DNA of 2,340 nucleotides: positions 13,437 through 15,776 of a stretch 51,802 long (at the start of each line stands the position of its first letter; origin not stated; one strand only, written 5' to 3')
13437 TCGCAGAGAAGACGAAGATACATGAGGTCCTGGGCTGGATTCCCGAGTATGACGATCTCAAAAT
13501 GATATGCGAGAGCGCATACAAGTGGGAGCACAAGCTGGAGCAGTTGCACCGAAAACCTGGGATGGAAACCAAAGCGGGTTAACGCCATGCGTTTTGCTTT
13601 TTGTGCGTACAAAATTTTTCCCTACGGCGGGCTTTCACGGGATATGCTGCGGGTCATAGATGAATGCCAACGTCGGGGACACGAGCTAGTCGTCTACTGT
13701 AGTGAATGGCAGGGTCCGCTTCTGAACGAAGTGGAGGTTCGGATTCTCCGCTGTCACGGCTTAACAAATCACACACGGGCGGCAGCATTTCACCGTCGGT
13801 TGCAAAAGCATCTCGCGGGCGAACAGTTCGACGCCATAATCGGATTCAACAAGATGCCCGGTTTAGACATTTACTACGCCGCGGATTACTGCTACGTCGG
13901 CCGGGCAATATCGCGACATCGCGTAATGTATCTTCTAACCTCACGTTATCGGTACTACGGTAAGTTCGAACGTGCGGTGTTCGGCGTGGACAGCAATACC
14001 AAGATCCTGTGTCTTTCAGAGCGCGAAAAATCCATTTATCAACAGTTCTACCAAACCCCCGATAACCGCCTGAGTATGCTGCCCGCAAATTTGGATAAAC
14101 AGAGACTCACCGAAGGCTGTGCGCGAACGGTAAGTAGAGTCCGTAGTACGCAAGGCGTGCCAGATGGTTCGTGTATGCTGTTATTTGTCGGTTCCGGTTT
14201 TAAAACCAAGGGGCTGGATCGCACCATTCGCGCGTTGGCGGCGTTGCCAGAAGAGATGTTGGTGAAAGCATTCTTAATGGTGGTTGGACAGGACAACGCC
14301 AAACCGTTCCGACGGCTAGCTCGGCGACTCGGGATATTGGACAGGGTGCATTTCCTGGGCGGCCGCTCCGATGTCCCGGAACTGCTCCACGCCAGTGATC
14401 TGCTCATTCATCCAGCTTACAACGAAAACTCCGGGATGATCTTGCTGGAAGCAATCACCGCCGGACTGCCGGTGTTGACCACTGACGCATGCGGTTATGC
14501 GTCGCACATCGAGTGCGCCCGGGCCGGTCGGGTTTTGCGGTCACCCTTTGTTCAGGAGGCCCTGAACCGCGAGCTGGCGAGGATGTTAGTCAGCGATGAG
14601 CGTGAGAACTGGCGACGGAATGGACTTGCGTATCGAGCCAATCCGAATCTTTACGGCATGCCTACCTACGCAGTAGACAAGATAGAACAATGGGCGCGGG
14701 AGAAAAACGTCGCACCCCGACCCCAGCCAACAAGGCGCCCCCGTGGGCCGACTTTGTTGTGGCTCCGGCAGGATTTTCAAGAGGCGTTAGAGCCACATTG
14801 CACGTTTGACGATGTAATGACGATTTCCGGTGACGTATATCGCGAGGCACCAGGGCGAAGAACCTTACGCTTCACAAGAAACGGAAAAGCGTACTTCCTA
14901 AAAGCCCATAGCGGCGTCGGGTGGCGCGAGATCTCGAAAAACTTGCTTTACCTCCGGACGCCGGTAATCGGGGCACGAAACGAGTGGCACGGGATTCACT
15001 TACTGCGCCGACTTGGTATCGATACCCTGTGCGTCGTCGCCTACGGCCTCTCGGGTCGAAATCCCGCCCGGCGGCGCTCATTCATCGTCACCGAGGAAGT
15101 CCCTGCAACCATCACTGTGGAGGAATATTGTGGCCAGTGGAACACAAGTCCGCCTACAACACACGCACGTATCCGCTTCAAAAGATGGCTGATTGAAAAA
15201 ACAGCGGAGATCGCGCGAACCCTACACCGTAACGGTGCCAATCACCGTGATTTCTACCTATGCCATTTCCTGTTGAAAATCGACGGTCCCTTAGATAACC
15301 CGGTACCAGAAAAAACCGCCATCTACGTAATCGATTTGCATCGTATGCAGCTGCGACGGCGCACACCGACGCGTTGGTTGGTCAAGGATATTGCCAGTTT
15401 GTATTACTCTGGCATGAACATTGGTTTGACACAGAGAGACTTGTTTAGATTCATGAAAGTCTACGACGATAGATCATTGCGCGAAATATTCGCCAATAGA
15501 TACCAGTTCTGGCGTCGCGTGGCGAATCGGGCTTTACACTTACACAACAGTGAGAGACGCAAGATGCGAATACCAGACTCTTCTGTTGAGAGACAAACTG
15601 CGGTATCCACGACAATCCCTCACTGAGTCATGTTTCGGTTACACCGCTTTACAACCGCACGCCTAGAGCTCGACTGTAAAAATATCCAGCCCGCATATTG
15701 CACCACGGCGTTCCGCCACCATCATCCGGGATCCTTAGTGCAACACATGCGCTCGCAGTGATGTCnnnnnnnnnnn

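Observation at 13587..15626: Natural WaaG-WaaP fusion: core glucosyltransferase and heptose kinase in one 679-aa polypeptide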

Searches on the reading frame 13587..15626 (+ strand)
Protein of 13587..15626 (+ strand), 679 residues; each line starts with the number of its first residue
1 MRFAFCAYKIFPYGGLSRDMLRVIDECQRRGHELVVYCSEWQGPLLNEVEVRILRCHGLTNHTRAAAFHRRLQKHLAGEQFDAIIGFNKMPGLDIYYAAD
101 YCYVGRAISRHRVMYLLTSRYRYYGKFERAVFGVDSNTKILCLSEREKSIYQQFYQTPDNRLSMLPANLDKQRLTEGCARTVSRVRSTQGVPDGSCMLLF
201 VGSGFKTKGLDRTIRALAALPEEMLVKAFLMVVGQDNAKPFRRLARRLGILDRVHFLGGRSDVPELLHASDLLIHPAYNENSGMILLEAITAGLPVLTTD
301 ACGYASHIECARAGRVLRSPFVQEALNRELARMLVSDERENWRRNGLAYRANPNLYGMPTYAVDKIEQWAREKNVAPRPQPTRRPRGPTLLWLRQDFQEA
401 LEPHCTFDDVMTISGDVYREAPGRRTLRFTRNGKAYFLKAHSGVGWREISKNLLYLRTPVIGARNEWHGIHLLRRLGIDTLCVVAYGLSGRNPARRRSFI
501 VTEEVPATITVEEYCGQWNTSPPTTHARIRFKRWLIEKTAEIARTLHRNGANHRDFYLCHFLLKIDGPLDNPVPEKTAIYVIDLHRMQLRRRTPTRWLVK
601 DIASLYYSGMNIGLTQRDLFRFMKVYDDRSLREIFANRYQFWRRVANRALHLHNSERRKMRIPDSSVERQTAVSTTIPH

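Call 3: search_protein_families(library=pfam, proteins=[window:13587-15626:+])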
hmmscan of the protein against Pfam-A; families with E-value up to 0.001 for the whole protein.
window:13587-15626:+ (679 aa): 6 families
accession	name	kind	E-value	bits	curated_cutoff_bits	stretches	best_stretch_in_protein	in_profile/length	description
PF06293.20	Kdo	-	1.4e-43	149.2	21.3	1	410-626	3-207/207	Lipopolysaccharide kinase (Kdo/WaaP) family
PF00534.26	Glycos_transf_1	-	9.1e-31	107.1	26.4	1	189-346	9-169/172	Glycosyl transferases group 1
PF13692.12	Glyco_trans_1_4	-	6.2e-20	72.3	27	1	198-333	4-139/142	Glycosyl transferases group 1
PF13439.12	Glyco_transf_4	-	1.7e-11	44.9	28.5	1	13-166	1-163/170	Glycosyltransferase Family 4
PF20706.3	GT4-conflict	-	1.2e-09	38.2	26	1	189-343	193-348/385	Family 4 Glycosyltransferase in conflict systems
PF13579.12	Glyco_trans_4_4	-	6.8e-05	23.7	29.7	1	14-119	1-101/158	Glycosyl transferase 4-like domain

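Call 4: search_protein_families(library=ncbifam, proteins=[window:13587-15626:+])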
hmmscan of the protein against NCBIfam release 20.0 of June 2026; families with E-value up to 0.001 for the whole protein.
window:13587-15626:+ (679 aa): 22 families
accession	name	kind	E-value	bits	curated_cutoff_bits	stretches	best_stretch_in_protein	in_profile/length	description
NF011703.0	PRK15123.1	equivalog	2.2e-101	338.3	170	1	391-660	3-265/268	lipopolysaccharide core heptose(I) kinase RfaP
TIGR03088.1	stp2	hypoth_equivalog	3.1e-16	59.4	409.05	1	152-346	152-346/374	TIGR03088 family PEP-CTERM/XrtA system glycosyltransferase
TIGR03999.1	thiol_BshA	equivalog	8.3e-15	54.6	273.7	1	161-340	168-341/375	N-acetyl-alpha-D-glucosaminyl L-malate synthase BshA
TIGR03449.1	mycothiol_MshA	equivalog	2.2e-14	53.2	462.5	1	136-335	164-368/406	D-inositol-3-phosphate glycosyltransferase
TIGR04157.1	glyco_rSAM_CFB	subfamily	3.2e-12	46.2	400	1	134-309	167-340/406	TIGR04157 family glycosyltransferase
NF047684.1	TeichurnBiosyTuaC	equivalog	1.5e-11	43.9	550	1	134-307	162-327/391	teichuronic acid biosynthesis protein TuaC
NF053787.1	GlcN_PG_synth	equivalog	1.8e-10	40.2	480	1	181-339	183-329/361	N-acetylglucosaminyl phosphatidylglycerol synthase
TIGR04063.1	stp3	hypoth_equivalog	2.3e-10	39.9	442.05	1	118-349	141-374/397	TIGR04063 family PEP-CTERM/XrtA system glycosyltransferase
NF038295.1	EPS_HpsP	equivalog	4.7e-10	39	550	1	181-366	193-381/388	hormogonium polysaccharide biosynthesis glycosyltransferase HpsP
NF046085.1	XrtY_assoc_Gly1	equivalog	9.6e-10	37.8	400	1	190-337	204-350/387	XrtY-associated glycosyltransferase XYAG1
NF041876.1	EPS_EpsE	equivalog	5.7e-09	35.7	400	1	193-338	212-363/389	exopolysaccharide biosynthesis GT4 family glycosyltransferase EpsE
TIGR02149.1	glgA_Coryne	subfamily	3.8e-07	29.6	302.4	1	136-333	144-348/391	glycogen synthase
NF007396.0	PRK09922.1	equivalog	4e-07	29.2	385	1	230-326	217-317/361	lipopolysaccharide 1,6-galactosyltransferase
NF038011.1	PelF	equivalog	4.7e-07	29.2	100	1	113-305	236-419/489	GT4 family glycosyltransferase PelF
NF012028.0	PRK15484.1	subfamily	2.3e-06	26.9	618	1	134-346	137-354/380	lipopolysaccharide N-acetylglucosaminyltransferase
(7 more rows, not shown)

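Call 5: find_homologous_proteins(query=window:13587-15626:+, region=1-679)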
Query window:13587-15626:+, residues 1-679 (679 aa): 3364 proteins with E <= 0.001 among 8000 candidates; the best 120 are listed.
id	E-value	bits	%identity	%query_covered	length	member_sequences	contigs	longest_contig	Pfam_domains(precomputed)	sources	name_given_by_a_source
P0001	0.0e+0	1446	93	100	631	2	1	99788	PF06293.21,PF00534.27,PF13439.13,PF20706.4,PF13692.13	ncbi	-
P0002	0.0e+0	1096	70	100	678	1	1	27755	PF06293.21,PF00534.27,PF13439.13,PF20706.4,PF13692.13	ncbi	-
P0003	0.0e+0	1092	71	97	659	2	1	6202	PF06293.21,PF00534.27,PF13439.13,PF20706.4,PF13692.13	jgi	jgi:UDP-glucose:(heptosyl)LPS alpha-1,3-glucosyltransferase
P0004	0.0e+0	1078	68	100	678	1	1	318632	PF06293.21,PF00534.27,PF13439.13,PF20706.4,PF13692.13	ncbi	-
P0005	0.0e+0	1035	65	100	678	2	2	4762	PF06293.21,PF00534.27,PF13439.13,PF20706.4,PF13692.13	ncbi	-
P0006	0.0e+0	1031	66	100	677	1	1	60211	PF06293.21,PF00534.27,PF13439.13,PF20706.4,PF13692.13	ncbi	-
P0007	2.9e-295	999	64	100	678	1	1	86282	PF06293.21,PF00534.27,PF13439.13,PF20706.4,PF13692.13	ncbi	-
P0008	1.1e-282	957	63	97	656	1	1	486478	PF06293.21,PF00534.27,PF13439.13,PF20706.4,PF13692.13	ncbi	-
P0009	1.8e-265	901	59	97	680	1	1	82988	PF06293.21,PF00534.27,PF13439.13,PF20706.4,PF13692.13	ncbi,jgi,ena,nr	ncbi:MAG: lipopolysaccharide core heptose(I) kinase RfaP [Gammaproteobacteria bacterium]|nr:lipopoly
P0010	4.0e-261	886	57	97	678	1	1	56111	PF06293.21,PF00534.27,PF13439.13,PF20706.4,PF13692.13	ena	-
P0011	1.4e-260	884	59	97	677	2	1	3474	PF06293.21,PF00534.27,PF13579.13,PF13439.13,PF20706.4,PF13692.13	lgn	-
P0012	9.0e-257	872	58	100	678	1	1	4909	PF06293.21,PF00534.27,PF13439.13,PF20706.4,PF13692.13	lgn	-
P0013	2.0e-253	861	56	97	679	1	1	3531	PF06293.21,PF00534.27,PF13439.13,PF20706.4,PF13692.13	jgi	jgi:UDP-glucose:(heptosyl)LPS alpha-1,3-glucosyltransferase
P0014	2.8e-253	860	56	97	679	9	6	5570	PF06293.21,PF00534.27,PF13439.13,PF20706.4,PF13692.13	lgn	-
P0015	1.0e-252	858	58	97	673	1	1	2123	PF06293.21,PF00534.27,PF13579.13,PF13439.13,PF20706.4,PF13692.13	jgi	jgi:UDP-glucose:(heptosyl)LPS alpha-1,3-glucosyltransferase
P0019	1.7e-250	851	57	99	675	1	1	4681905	PF06293.21,PF00534.27,PF13579.13,PF13439.13,PF20706.4,PF13692.13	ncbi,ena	-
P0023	3.0e-247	840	57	97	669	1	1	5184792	PF06293.21,PF00534.27,PF13439.13,PF20706.4,PF13692.13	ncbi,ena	-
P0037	8.3e-240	816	52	99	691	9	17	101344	PF06293.21,PF00534.27,PF13439.13,PF20706.4,PF13692.13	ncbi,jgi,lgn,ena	jgi:UDP-glucose:(heptosyl)LPS alpha-1,3-glucosyltransferase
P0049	3.7e-238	810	54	97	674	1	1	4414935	PF06293.21,PF00534.27,PF13439.13,PF20706.4,PF13692.13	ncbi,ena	-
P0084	2.2e-234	798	53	97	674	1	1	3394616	PF06293.21,PF00534.27,PF13439.13,PF20706.4,PF13692.13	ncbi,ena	-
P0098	4.5e-233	793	53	97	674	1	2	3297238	PF06293.21,PF00534.27,PF13439.13,PF20706.4,PF13692.13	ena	-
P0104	7.4e-233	793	53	98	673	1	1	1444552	PF06293.21,PF00534.27,PF20706.4,PF13692.13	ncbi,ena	-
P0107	1.8e-232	791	52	97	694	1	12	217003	PF06293.21,PF00534.27,PF13439.13,PF20706.4,PF13692.13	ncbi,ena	-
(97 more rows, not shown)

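Call 8: search_solved_structures(query=window:13587-15626:+, show_alignments=2)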
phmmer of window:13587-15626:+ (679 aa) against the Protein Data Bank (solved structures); distinct sequences matched with E-value up to 0.001: 17.
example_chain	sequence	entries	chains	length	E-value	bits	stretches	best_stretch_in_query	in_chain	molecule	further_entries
8b5s_A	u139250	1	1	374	7.3e-100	338.3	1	3-366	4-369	UDP-glucose:(Heptosyl) LPS alpha 1,3-glucosyltransferase WaaG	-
8b5q_A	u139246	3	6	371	8.8e-100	338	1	3-366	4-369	UDP-glucose:(Heptosyl) LPS alpha 1,3-glucosyltransferase WaaG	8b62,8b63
8b5s_B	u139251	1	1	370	9e-100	338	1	3-366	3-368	UDP-glucose:(Heptosyl) LPS alpha 1,3-glucosyltransferase WaaG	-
2iv7_A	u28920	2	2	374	3.6e-96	326.1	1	3-366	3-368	LIPOPOLYSACCHARIDE CORE BIOSYNTHESIS PROTEIN RFAG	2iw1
6dfl_A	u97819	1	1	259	1e-66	228.8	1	393-638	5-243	Lipopolysaccharide core heptose(I) kinase RfaP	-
3c4q_A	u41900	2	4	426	1.2e-11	46.8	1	137-314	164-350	Predicted glycosyltransferases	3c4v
3c48_A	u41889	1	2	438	1.2e-11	46.7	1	137-314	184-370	Predicted glycosyltransferases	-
2jjm_A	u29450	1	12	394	4.8e-11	44.8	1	180-314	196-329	GLYCOSYL TRANSFERASE, GROUP 1 FAMILY PROTEIN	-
3mbo_A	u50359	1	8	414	5.4e-11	44.6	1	180-314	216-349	Glycosyltransferase, group 1 family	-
4xso_B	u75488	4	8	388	1.7e-09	39.7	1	182-314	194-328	Alr3699 protein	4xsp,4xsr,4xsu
6n1x_A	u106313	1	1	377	1.6e-08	36.4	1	132-316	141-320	Glycosyltransferase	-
6d9t_A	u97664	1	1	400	1.8e-08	36.2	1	132-316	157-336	Glycosyl transferase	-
5d00_A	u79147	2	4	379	1.6e-07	33.1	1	180-318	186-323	N-acetyl-alpha-D-glucosaminyl L-malate synthase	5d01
6kih_A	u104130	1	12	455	1.2e-05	26.9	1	182-334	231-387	Tll1590 protein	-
8dvz_A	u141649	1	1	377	7.9e-05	24.2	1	253-311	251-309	N, N'-diacetylbacillosaminyl-diphospho-undecaprenol alpha-1,3-N-acetylgalactosaminyltransf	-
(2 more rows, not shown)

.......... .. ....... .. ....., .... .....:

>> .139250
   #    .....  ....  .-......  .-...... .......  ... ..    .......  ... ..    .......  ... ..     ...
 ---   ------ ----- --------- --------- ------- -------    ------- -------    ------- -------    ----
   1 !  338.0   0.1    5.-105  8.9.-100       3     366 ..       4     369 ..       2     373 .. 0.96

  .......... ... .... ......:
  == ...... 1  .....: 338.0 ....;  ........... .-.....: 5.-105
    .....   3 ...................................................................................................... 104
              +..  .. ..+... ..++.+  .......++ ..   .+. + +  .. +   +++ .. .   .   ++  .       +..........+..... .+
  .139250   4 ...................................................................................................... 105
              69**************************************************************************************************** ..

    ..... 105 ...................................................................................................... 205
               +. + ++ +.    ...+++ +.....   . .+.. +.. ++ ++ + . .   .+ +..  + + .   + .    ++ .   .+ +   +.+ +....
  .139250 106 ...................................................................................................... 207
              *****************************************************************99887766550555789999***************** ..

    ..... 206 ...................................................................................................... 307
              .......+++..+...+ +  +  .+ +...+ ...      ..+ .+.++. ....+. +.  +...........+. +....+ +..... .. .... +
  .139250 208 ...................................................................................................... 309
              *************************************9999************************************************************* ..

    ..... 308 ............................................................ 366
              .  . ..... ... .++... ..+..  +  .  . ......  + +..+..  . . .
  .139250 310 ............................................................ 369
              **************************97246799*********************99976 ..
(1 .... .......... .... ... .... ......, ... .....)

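Call 10: find_related_loci(query=window:13587-15626:+, collection=genome_contigs, flank=6000)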
Query window:13587-15626:+ (679 aa) in genome_contigs; peptide patterns used: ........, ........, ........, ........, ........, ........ (x = any residue, [..] = any of these).
92 stretches matched a pattern; 12 encode a relative of the query (tblastn E <= 1e-3); 11 distinct loci.
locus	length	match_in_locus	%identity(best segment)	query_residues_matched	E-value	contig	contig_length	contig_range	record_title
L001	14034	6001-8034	70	1-679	0e+0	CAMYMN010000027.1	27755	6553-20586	MAG: uncultured Gammaproteobacteria bacterium isolate ES_Gamma_065 genome assembly, contig: scaffold_955, whole genome s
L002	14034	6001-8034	68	1-679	0e+0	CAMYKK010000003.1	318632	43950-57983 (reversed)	MAG: uncultured Gammaproteobacteria bacterium isolate FCS_M_Gamma_075 genome assembly, contig: scaffold_24, whole genome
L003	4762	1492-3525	65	1-679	0e+0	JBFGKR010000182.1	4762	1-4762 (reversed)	MAG: Arenicellales bacterium isolate Mix_sand03.2021.01.D.57 k141_3241318_length_4762_cov_11.0050, whole genome shotgun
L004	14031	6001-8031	66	1-679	0e+0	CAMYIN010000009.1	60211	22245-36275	MAG: uncultured Gammaproteobacteria bacterium isolate ES_M_Gamma_067 genome assembly, contig: NODE_118_length_60211_cov_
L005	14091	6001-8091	86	1-679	0e+0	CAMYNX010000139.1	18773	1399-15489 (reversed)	MAG: uncultured Gammaproteobacteria bacterium isolate FCS_M_Gamma_074 genome assembly, contig: scaffold_6792, whole geno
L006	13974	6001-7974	53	1-658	0e+0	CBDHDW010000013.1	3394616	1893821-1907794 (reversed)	MAG: Candidatus Poriferihabitaceae bacterium isolate 67226578-6d30-497a-b66e-a77e508eb20a genome assembly, contig: chrom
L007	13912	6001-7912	42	2-653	2e-141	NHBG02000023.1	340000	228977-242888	MAG: Gammaproteobacteria bacterium TMED1 NHBG01000012.1_partial_0_340000, whole genome shotgun sequence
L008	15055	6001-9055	41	1-649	2e-141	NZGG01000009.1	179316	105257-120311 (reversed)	MAG: Gammaproteobacteria bacterium isolate MED690 MHASMcontig_649620, whole genome shotgun sequence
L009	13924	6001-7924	41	3-656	2e-139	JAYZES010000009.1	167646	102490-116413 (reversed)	MAG: Pseudomonadota bacterium isolate XB_MAG148 DB_MAG148_0009, whole genome shotgun sequence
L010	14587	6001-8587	39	3-653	1e-145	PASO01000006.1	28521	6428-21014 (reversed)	MAG: Gammaproteobacteria bacterium isolate SAT18 250567, whole genome shotgun sequence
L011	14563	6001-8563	39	3-660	9e-141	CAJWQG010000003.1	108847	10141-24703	MAG TPA_asm: uncultured Gammaproteobacteria bacterium isolate ERR599094_bin.30_MetaBAT_v2.12.1_MAG genome assembly, cont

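Call 12: list_cluster_members(proteins=[P0019, P0023, P0049, P0084, P0098, P0104, P0001, P0008, P0107, P0037])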
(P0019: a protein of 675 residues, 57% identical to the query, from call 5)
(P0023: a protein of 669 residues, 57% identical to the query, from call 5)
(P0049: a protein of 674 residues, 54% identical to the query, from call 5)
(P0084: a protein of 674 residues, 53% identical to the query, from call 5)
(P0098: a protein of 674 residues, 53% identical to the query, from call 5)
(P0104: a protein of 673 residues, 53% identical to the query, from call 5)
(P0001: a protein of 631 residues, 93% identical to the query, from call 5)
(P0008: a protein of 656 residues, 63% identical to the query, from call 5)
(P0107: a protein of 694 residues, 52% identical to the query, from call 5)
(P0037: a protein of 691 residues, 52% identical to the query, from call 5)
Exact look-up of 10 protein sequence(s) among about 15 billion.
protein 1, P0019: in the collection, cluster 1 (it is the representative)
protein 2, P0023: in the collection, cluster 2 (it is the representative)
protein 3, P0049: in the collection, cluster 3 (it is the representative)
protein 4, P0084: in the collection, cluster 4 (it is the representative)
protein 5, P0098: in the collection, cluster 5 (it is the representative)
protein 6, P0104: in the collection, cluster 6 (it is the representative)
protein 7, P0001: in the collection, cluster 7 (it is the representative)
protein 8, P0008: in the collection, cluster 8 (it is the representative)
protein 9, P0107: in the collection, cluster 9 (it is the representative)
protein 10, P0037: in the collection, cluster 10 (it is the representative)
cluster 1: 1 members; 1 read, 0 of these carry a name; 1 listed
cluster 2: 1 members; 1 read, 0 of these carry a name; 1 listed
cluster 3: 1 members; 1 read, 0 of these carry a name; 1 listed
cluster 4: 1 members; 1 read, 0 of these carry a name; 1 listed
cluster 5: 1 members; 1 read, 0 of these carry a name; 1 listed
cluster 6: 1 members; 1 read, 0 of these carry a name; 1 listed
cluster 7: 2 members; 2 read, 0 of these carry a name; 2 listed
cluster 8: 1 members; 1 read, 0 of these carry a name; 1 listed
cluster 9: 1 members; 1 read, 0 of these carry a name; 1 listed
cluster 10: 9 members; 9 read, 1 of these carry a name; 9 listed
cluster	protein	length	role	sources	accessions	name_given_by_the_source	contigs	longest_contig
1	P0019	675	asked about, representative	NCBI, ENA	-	-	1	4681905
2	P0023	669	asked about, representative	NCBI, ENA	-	-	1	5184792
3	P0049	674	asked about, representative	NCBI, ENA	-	-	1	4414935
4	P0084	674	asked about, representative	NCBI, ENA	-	-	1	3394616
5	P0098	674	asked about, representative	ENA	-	-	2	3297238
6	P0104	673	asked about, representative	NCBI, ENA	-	-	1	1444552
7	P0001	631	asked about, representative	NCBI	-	-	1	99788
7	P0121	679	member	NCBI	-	-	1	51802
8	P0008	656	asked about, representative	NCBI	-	-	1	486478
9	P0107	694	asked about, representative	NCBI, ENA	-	-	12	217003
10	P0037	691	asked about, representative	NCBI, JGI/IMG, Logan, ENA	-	UDP-glucose:(heptosyl)LPS alpha-1,3-glucosyltransferase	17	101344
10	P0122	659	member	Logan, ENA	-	-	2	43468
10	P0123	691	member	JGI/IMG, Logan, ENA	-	-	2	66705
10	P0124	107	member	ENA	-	-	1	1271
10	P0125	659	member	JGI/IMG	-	-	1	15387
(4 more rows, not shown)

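Call 19: search_protein_families(library=pfam, proteins=[L007:4765-7149:+, L007:7028-7972:+, L010:4762-7155:+, L010:7137-7970:+, L010:7964-8725:+, L006:5965-8025:+, L006:8026-8715:+])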
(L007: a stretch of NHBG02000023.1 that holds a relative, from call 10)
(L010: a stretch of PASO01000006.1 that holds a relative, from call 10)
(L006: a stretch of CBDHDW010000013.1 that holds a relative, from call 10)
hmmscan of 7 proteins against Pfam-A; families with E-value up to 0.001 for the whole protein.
L007:4765-7149:+ (794 aa): 5 families
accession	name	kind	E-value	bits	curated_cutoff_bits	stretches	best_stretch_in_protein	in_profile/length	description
PF00534.26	Glycos_transf_1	-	8.5e-58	195.1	26.4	2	596-751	4-161/172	Glycosyl transferases group 1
PF13692.12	Glyco_trans_1_4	-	1.5e-33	116.5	27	2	610-747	4-141/142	Glycosyl transferases group 1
PF20706.3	GT4-conflict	-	4.1e-16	59.4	26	2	222-347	196-324/385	Family 4 Glycosyltransferase in conflict systems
PF13439.12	Glyco_transf_4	-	1.9e-11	44.7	28.5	0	425-580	2-166/170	Glycosyltransferase Family 4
PF13579.12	Glyco_trans_4_4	-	3e-05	24.9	29.7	0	41-109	1-73/158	Glycosyl transferase 4-like domain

L007:7028-7972:+ (314 aa): 1 family
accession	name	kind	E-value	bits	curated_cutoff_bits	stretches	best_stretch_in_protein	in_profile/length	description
PF06293.20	Kdo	-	1.3e-39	136.3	21.3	1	68-268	5-207/207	Lipopolysaccharide kinase (Kdo/WaaP) family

L010:4762-7155:+ (797 aa): 5 families
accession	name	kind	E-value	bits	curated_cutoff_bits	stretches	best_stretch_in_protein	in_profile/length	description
PF00534.26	Glycos_transf_1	-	2e-54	184.1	26.4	2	595-752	3-162/172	Glycosyl transferases group 1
PF13692.12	Glyco_trans_1_4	-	2.2e-29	103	27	2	610-731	4-126/142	Glycosyl transferases group 1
PF20706.3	GT4-conflict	-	3.9e-11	43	26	1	290-345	271-325/385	Family 4 Glycosyltransferase in conflict systems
PF13439.12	Glyco_transf_4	-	1.3e-10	42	28.5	1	425-584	2-170/170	Glycosyltransferase Family 4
PF13579.12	Glyco_trans_4_4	-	0.00014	22.6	29.7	0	41-111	1-75/158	Glycosyl transferase 4-like domain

L010:7137-7970:+ (277 aa): 1 family
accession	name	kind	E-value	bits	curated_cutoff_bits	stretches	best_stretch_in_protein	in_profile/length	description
PF06293.20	Kdo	-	3.5e-43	147.9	21.3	1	29-232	2-207/207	Lipopolysaccharide kinase (Kdo/WaaP) family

L010:7964-8725:+ (253 aa): 1 family
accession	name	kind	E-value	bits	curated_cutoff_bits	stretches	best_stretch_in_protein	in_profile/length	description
PF06293.20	Kdo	-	5.9e-15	55.7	21.3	1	42-166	28-160/207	Lipopolysaccharide kinase (Kdo/WaaP) family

L006:5965-8025:+ (686 aa): 5 families
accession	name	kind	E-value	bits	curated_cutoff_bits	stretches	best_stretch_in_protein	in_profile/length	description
PF06293.20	Kdo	-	1e-42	146.4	21.3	1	420-638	1-207/207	Lipopolysaccharide kinase (Kdo/WaaP) family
PF00534.26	Glycos_transf_1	-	3.9e-34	118.1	26.4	1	197-359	4-169/172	Glycosyl transferases group 1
PF13692.12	Glyco_trans_1_4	-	9.6e-22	78.2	27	1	210-331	3-125/142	Glycosyl transferases group 1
PF20706.3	GT4-conflict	-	3.1e-10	40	26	1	206-324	195-323/385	Family 4 Glycosyltransferase in conflict systems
PF13439.12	Glyco_transf_4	-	1.6e-07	31.9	28.5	1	26-182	2-167/170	Glycosyltransferase Family 4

L006:8026-8715:+ (229 aa): 2 families
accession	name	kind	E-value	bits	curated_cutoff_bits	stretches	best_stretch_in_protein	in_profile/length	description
PF06293.20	Kdo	-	5e-07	29.8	21.3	1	47-207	22-191/207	Lipopolysaccharide kinase (Kdo/WaaP) family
PF00069.31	Pkinase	-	0.00094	19.1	31.7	0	110-183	70-146/263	Protein kinase domain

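Call 29: search_protein_representatives(protein=window:13587-15626:+)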
Query: 679 residues. Proteins with E-value up to 0.001 (for the whole library): 70435; up to 1e-10: 6321; up to 1e-30: 972. The best 150 are listed.
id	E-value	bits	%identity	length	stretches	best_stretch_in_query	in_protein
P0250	5.2e-212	722.2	51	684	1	1-662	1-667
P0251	7.1e-193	658.9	49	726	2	112-659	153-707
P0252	9.8e-188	641.9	49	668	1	1-658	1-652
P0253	6.1e-178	609.6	47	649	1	1-657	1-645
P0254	1.4e-177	608.4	43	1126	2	1-659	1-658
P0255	2.4e-177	607.6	46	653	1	1-654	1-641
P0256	1.3e-176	605.2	48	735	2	1-598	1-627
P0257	5.1e-171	586.7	44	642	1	1-653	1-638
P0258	5.5e-171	586.6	42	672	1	3-659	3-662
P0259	1.2e-167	575.6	40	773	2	1-375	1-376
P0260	1.5e-166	571.9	43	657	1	1-652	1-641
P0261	1.3e-164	565.5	47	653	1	1-667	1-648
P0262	8.0e-163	559.6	41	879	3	1-373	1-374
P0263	2.8e-161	554.5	43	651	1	1-653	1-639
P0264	5.8e-158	543.6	39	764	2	1-373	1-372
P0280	2.0e-133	462.5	37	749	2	1-372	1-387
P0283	5.0e-130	451.2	38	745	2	1-369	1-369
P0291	5.6e-116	404.8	36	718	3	1-370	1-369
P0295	1.3e-112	393.7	36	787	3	1-371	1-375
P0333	2.1e-89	317.0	42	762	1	3-373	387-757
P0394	5.8e-80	285.8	41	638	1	1-362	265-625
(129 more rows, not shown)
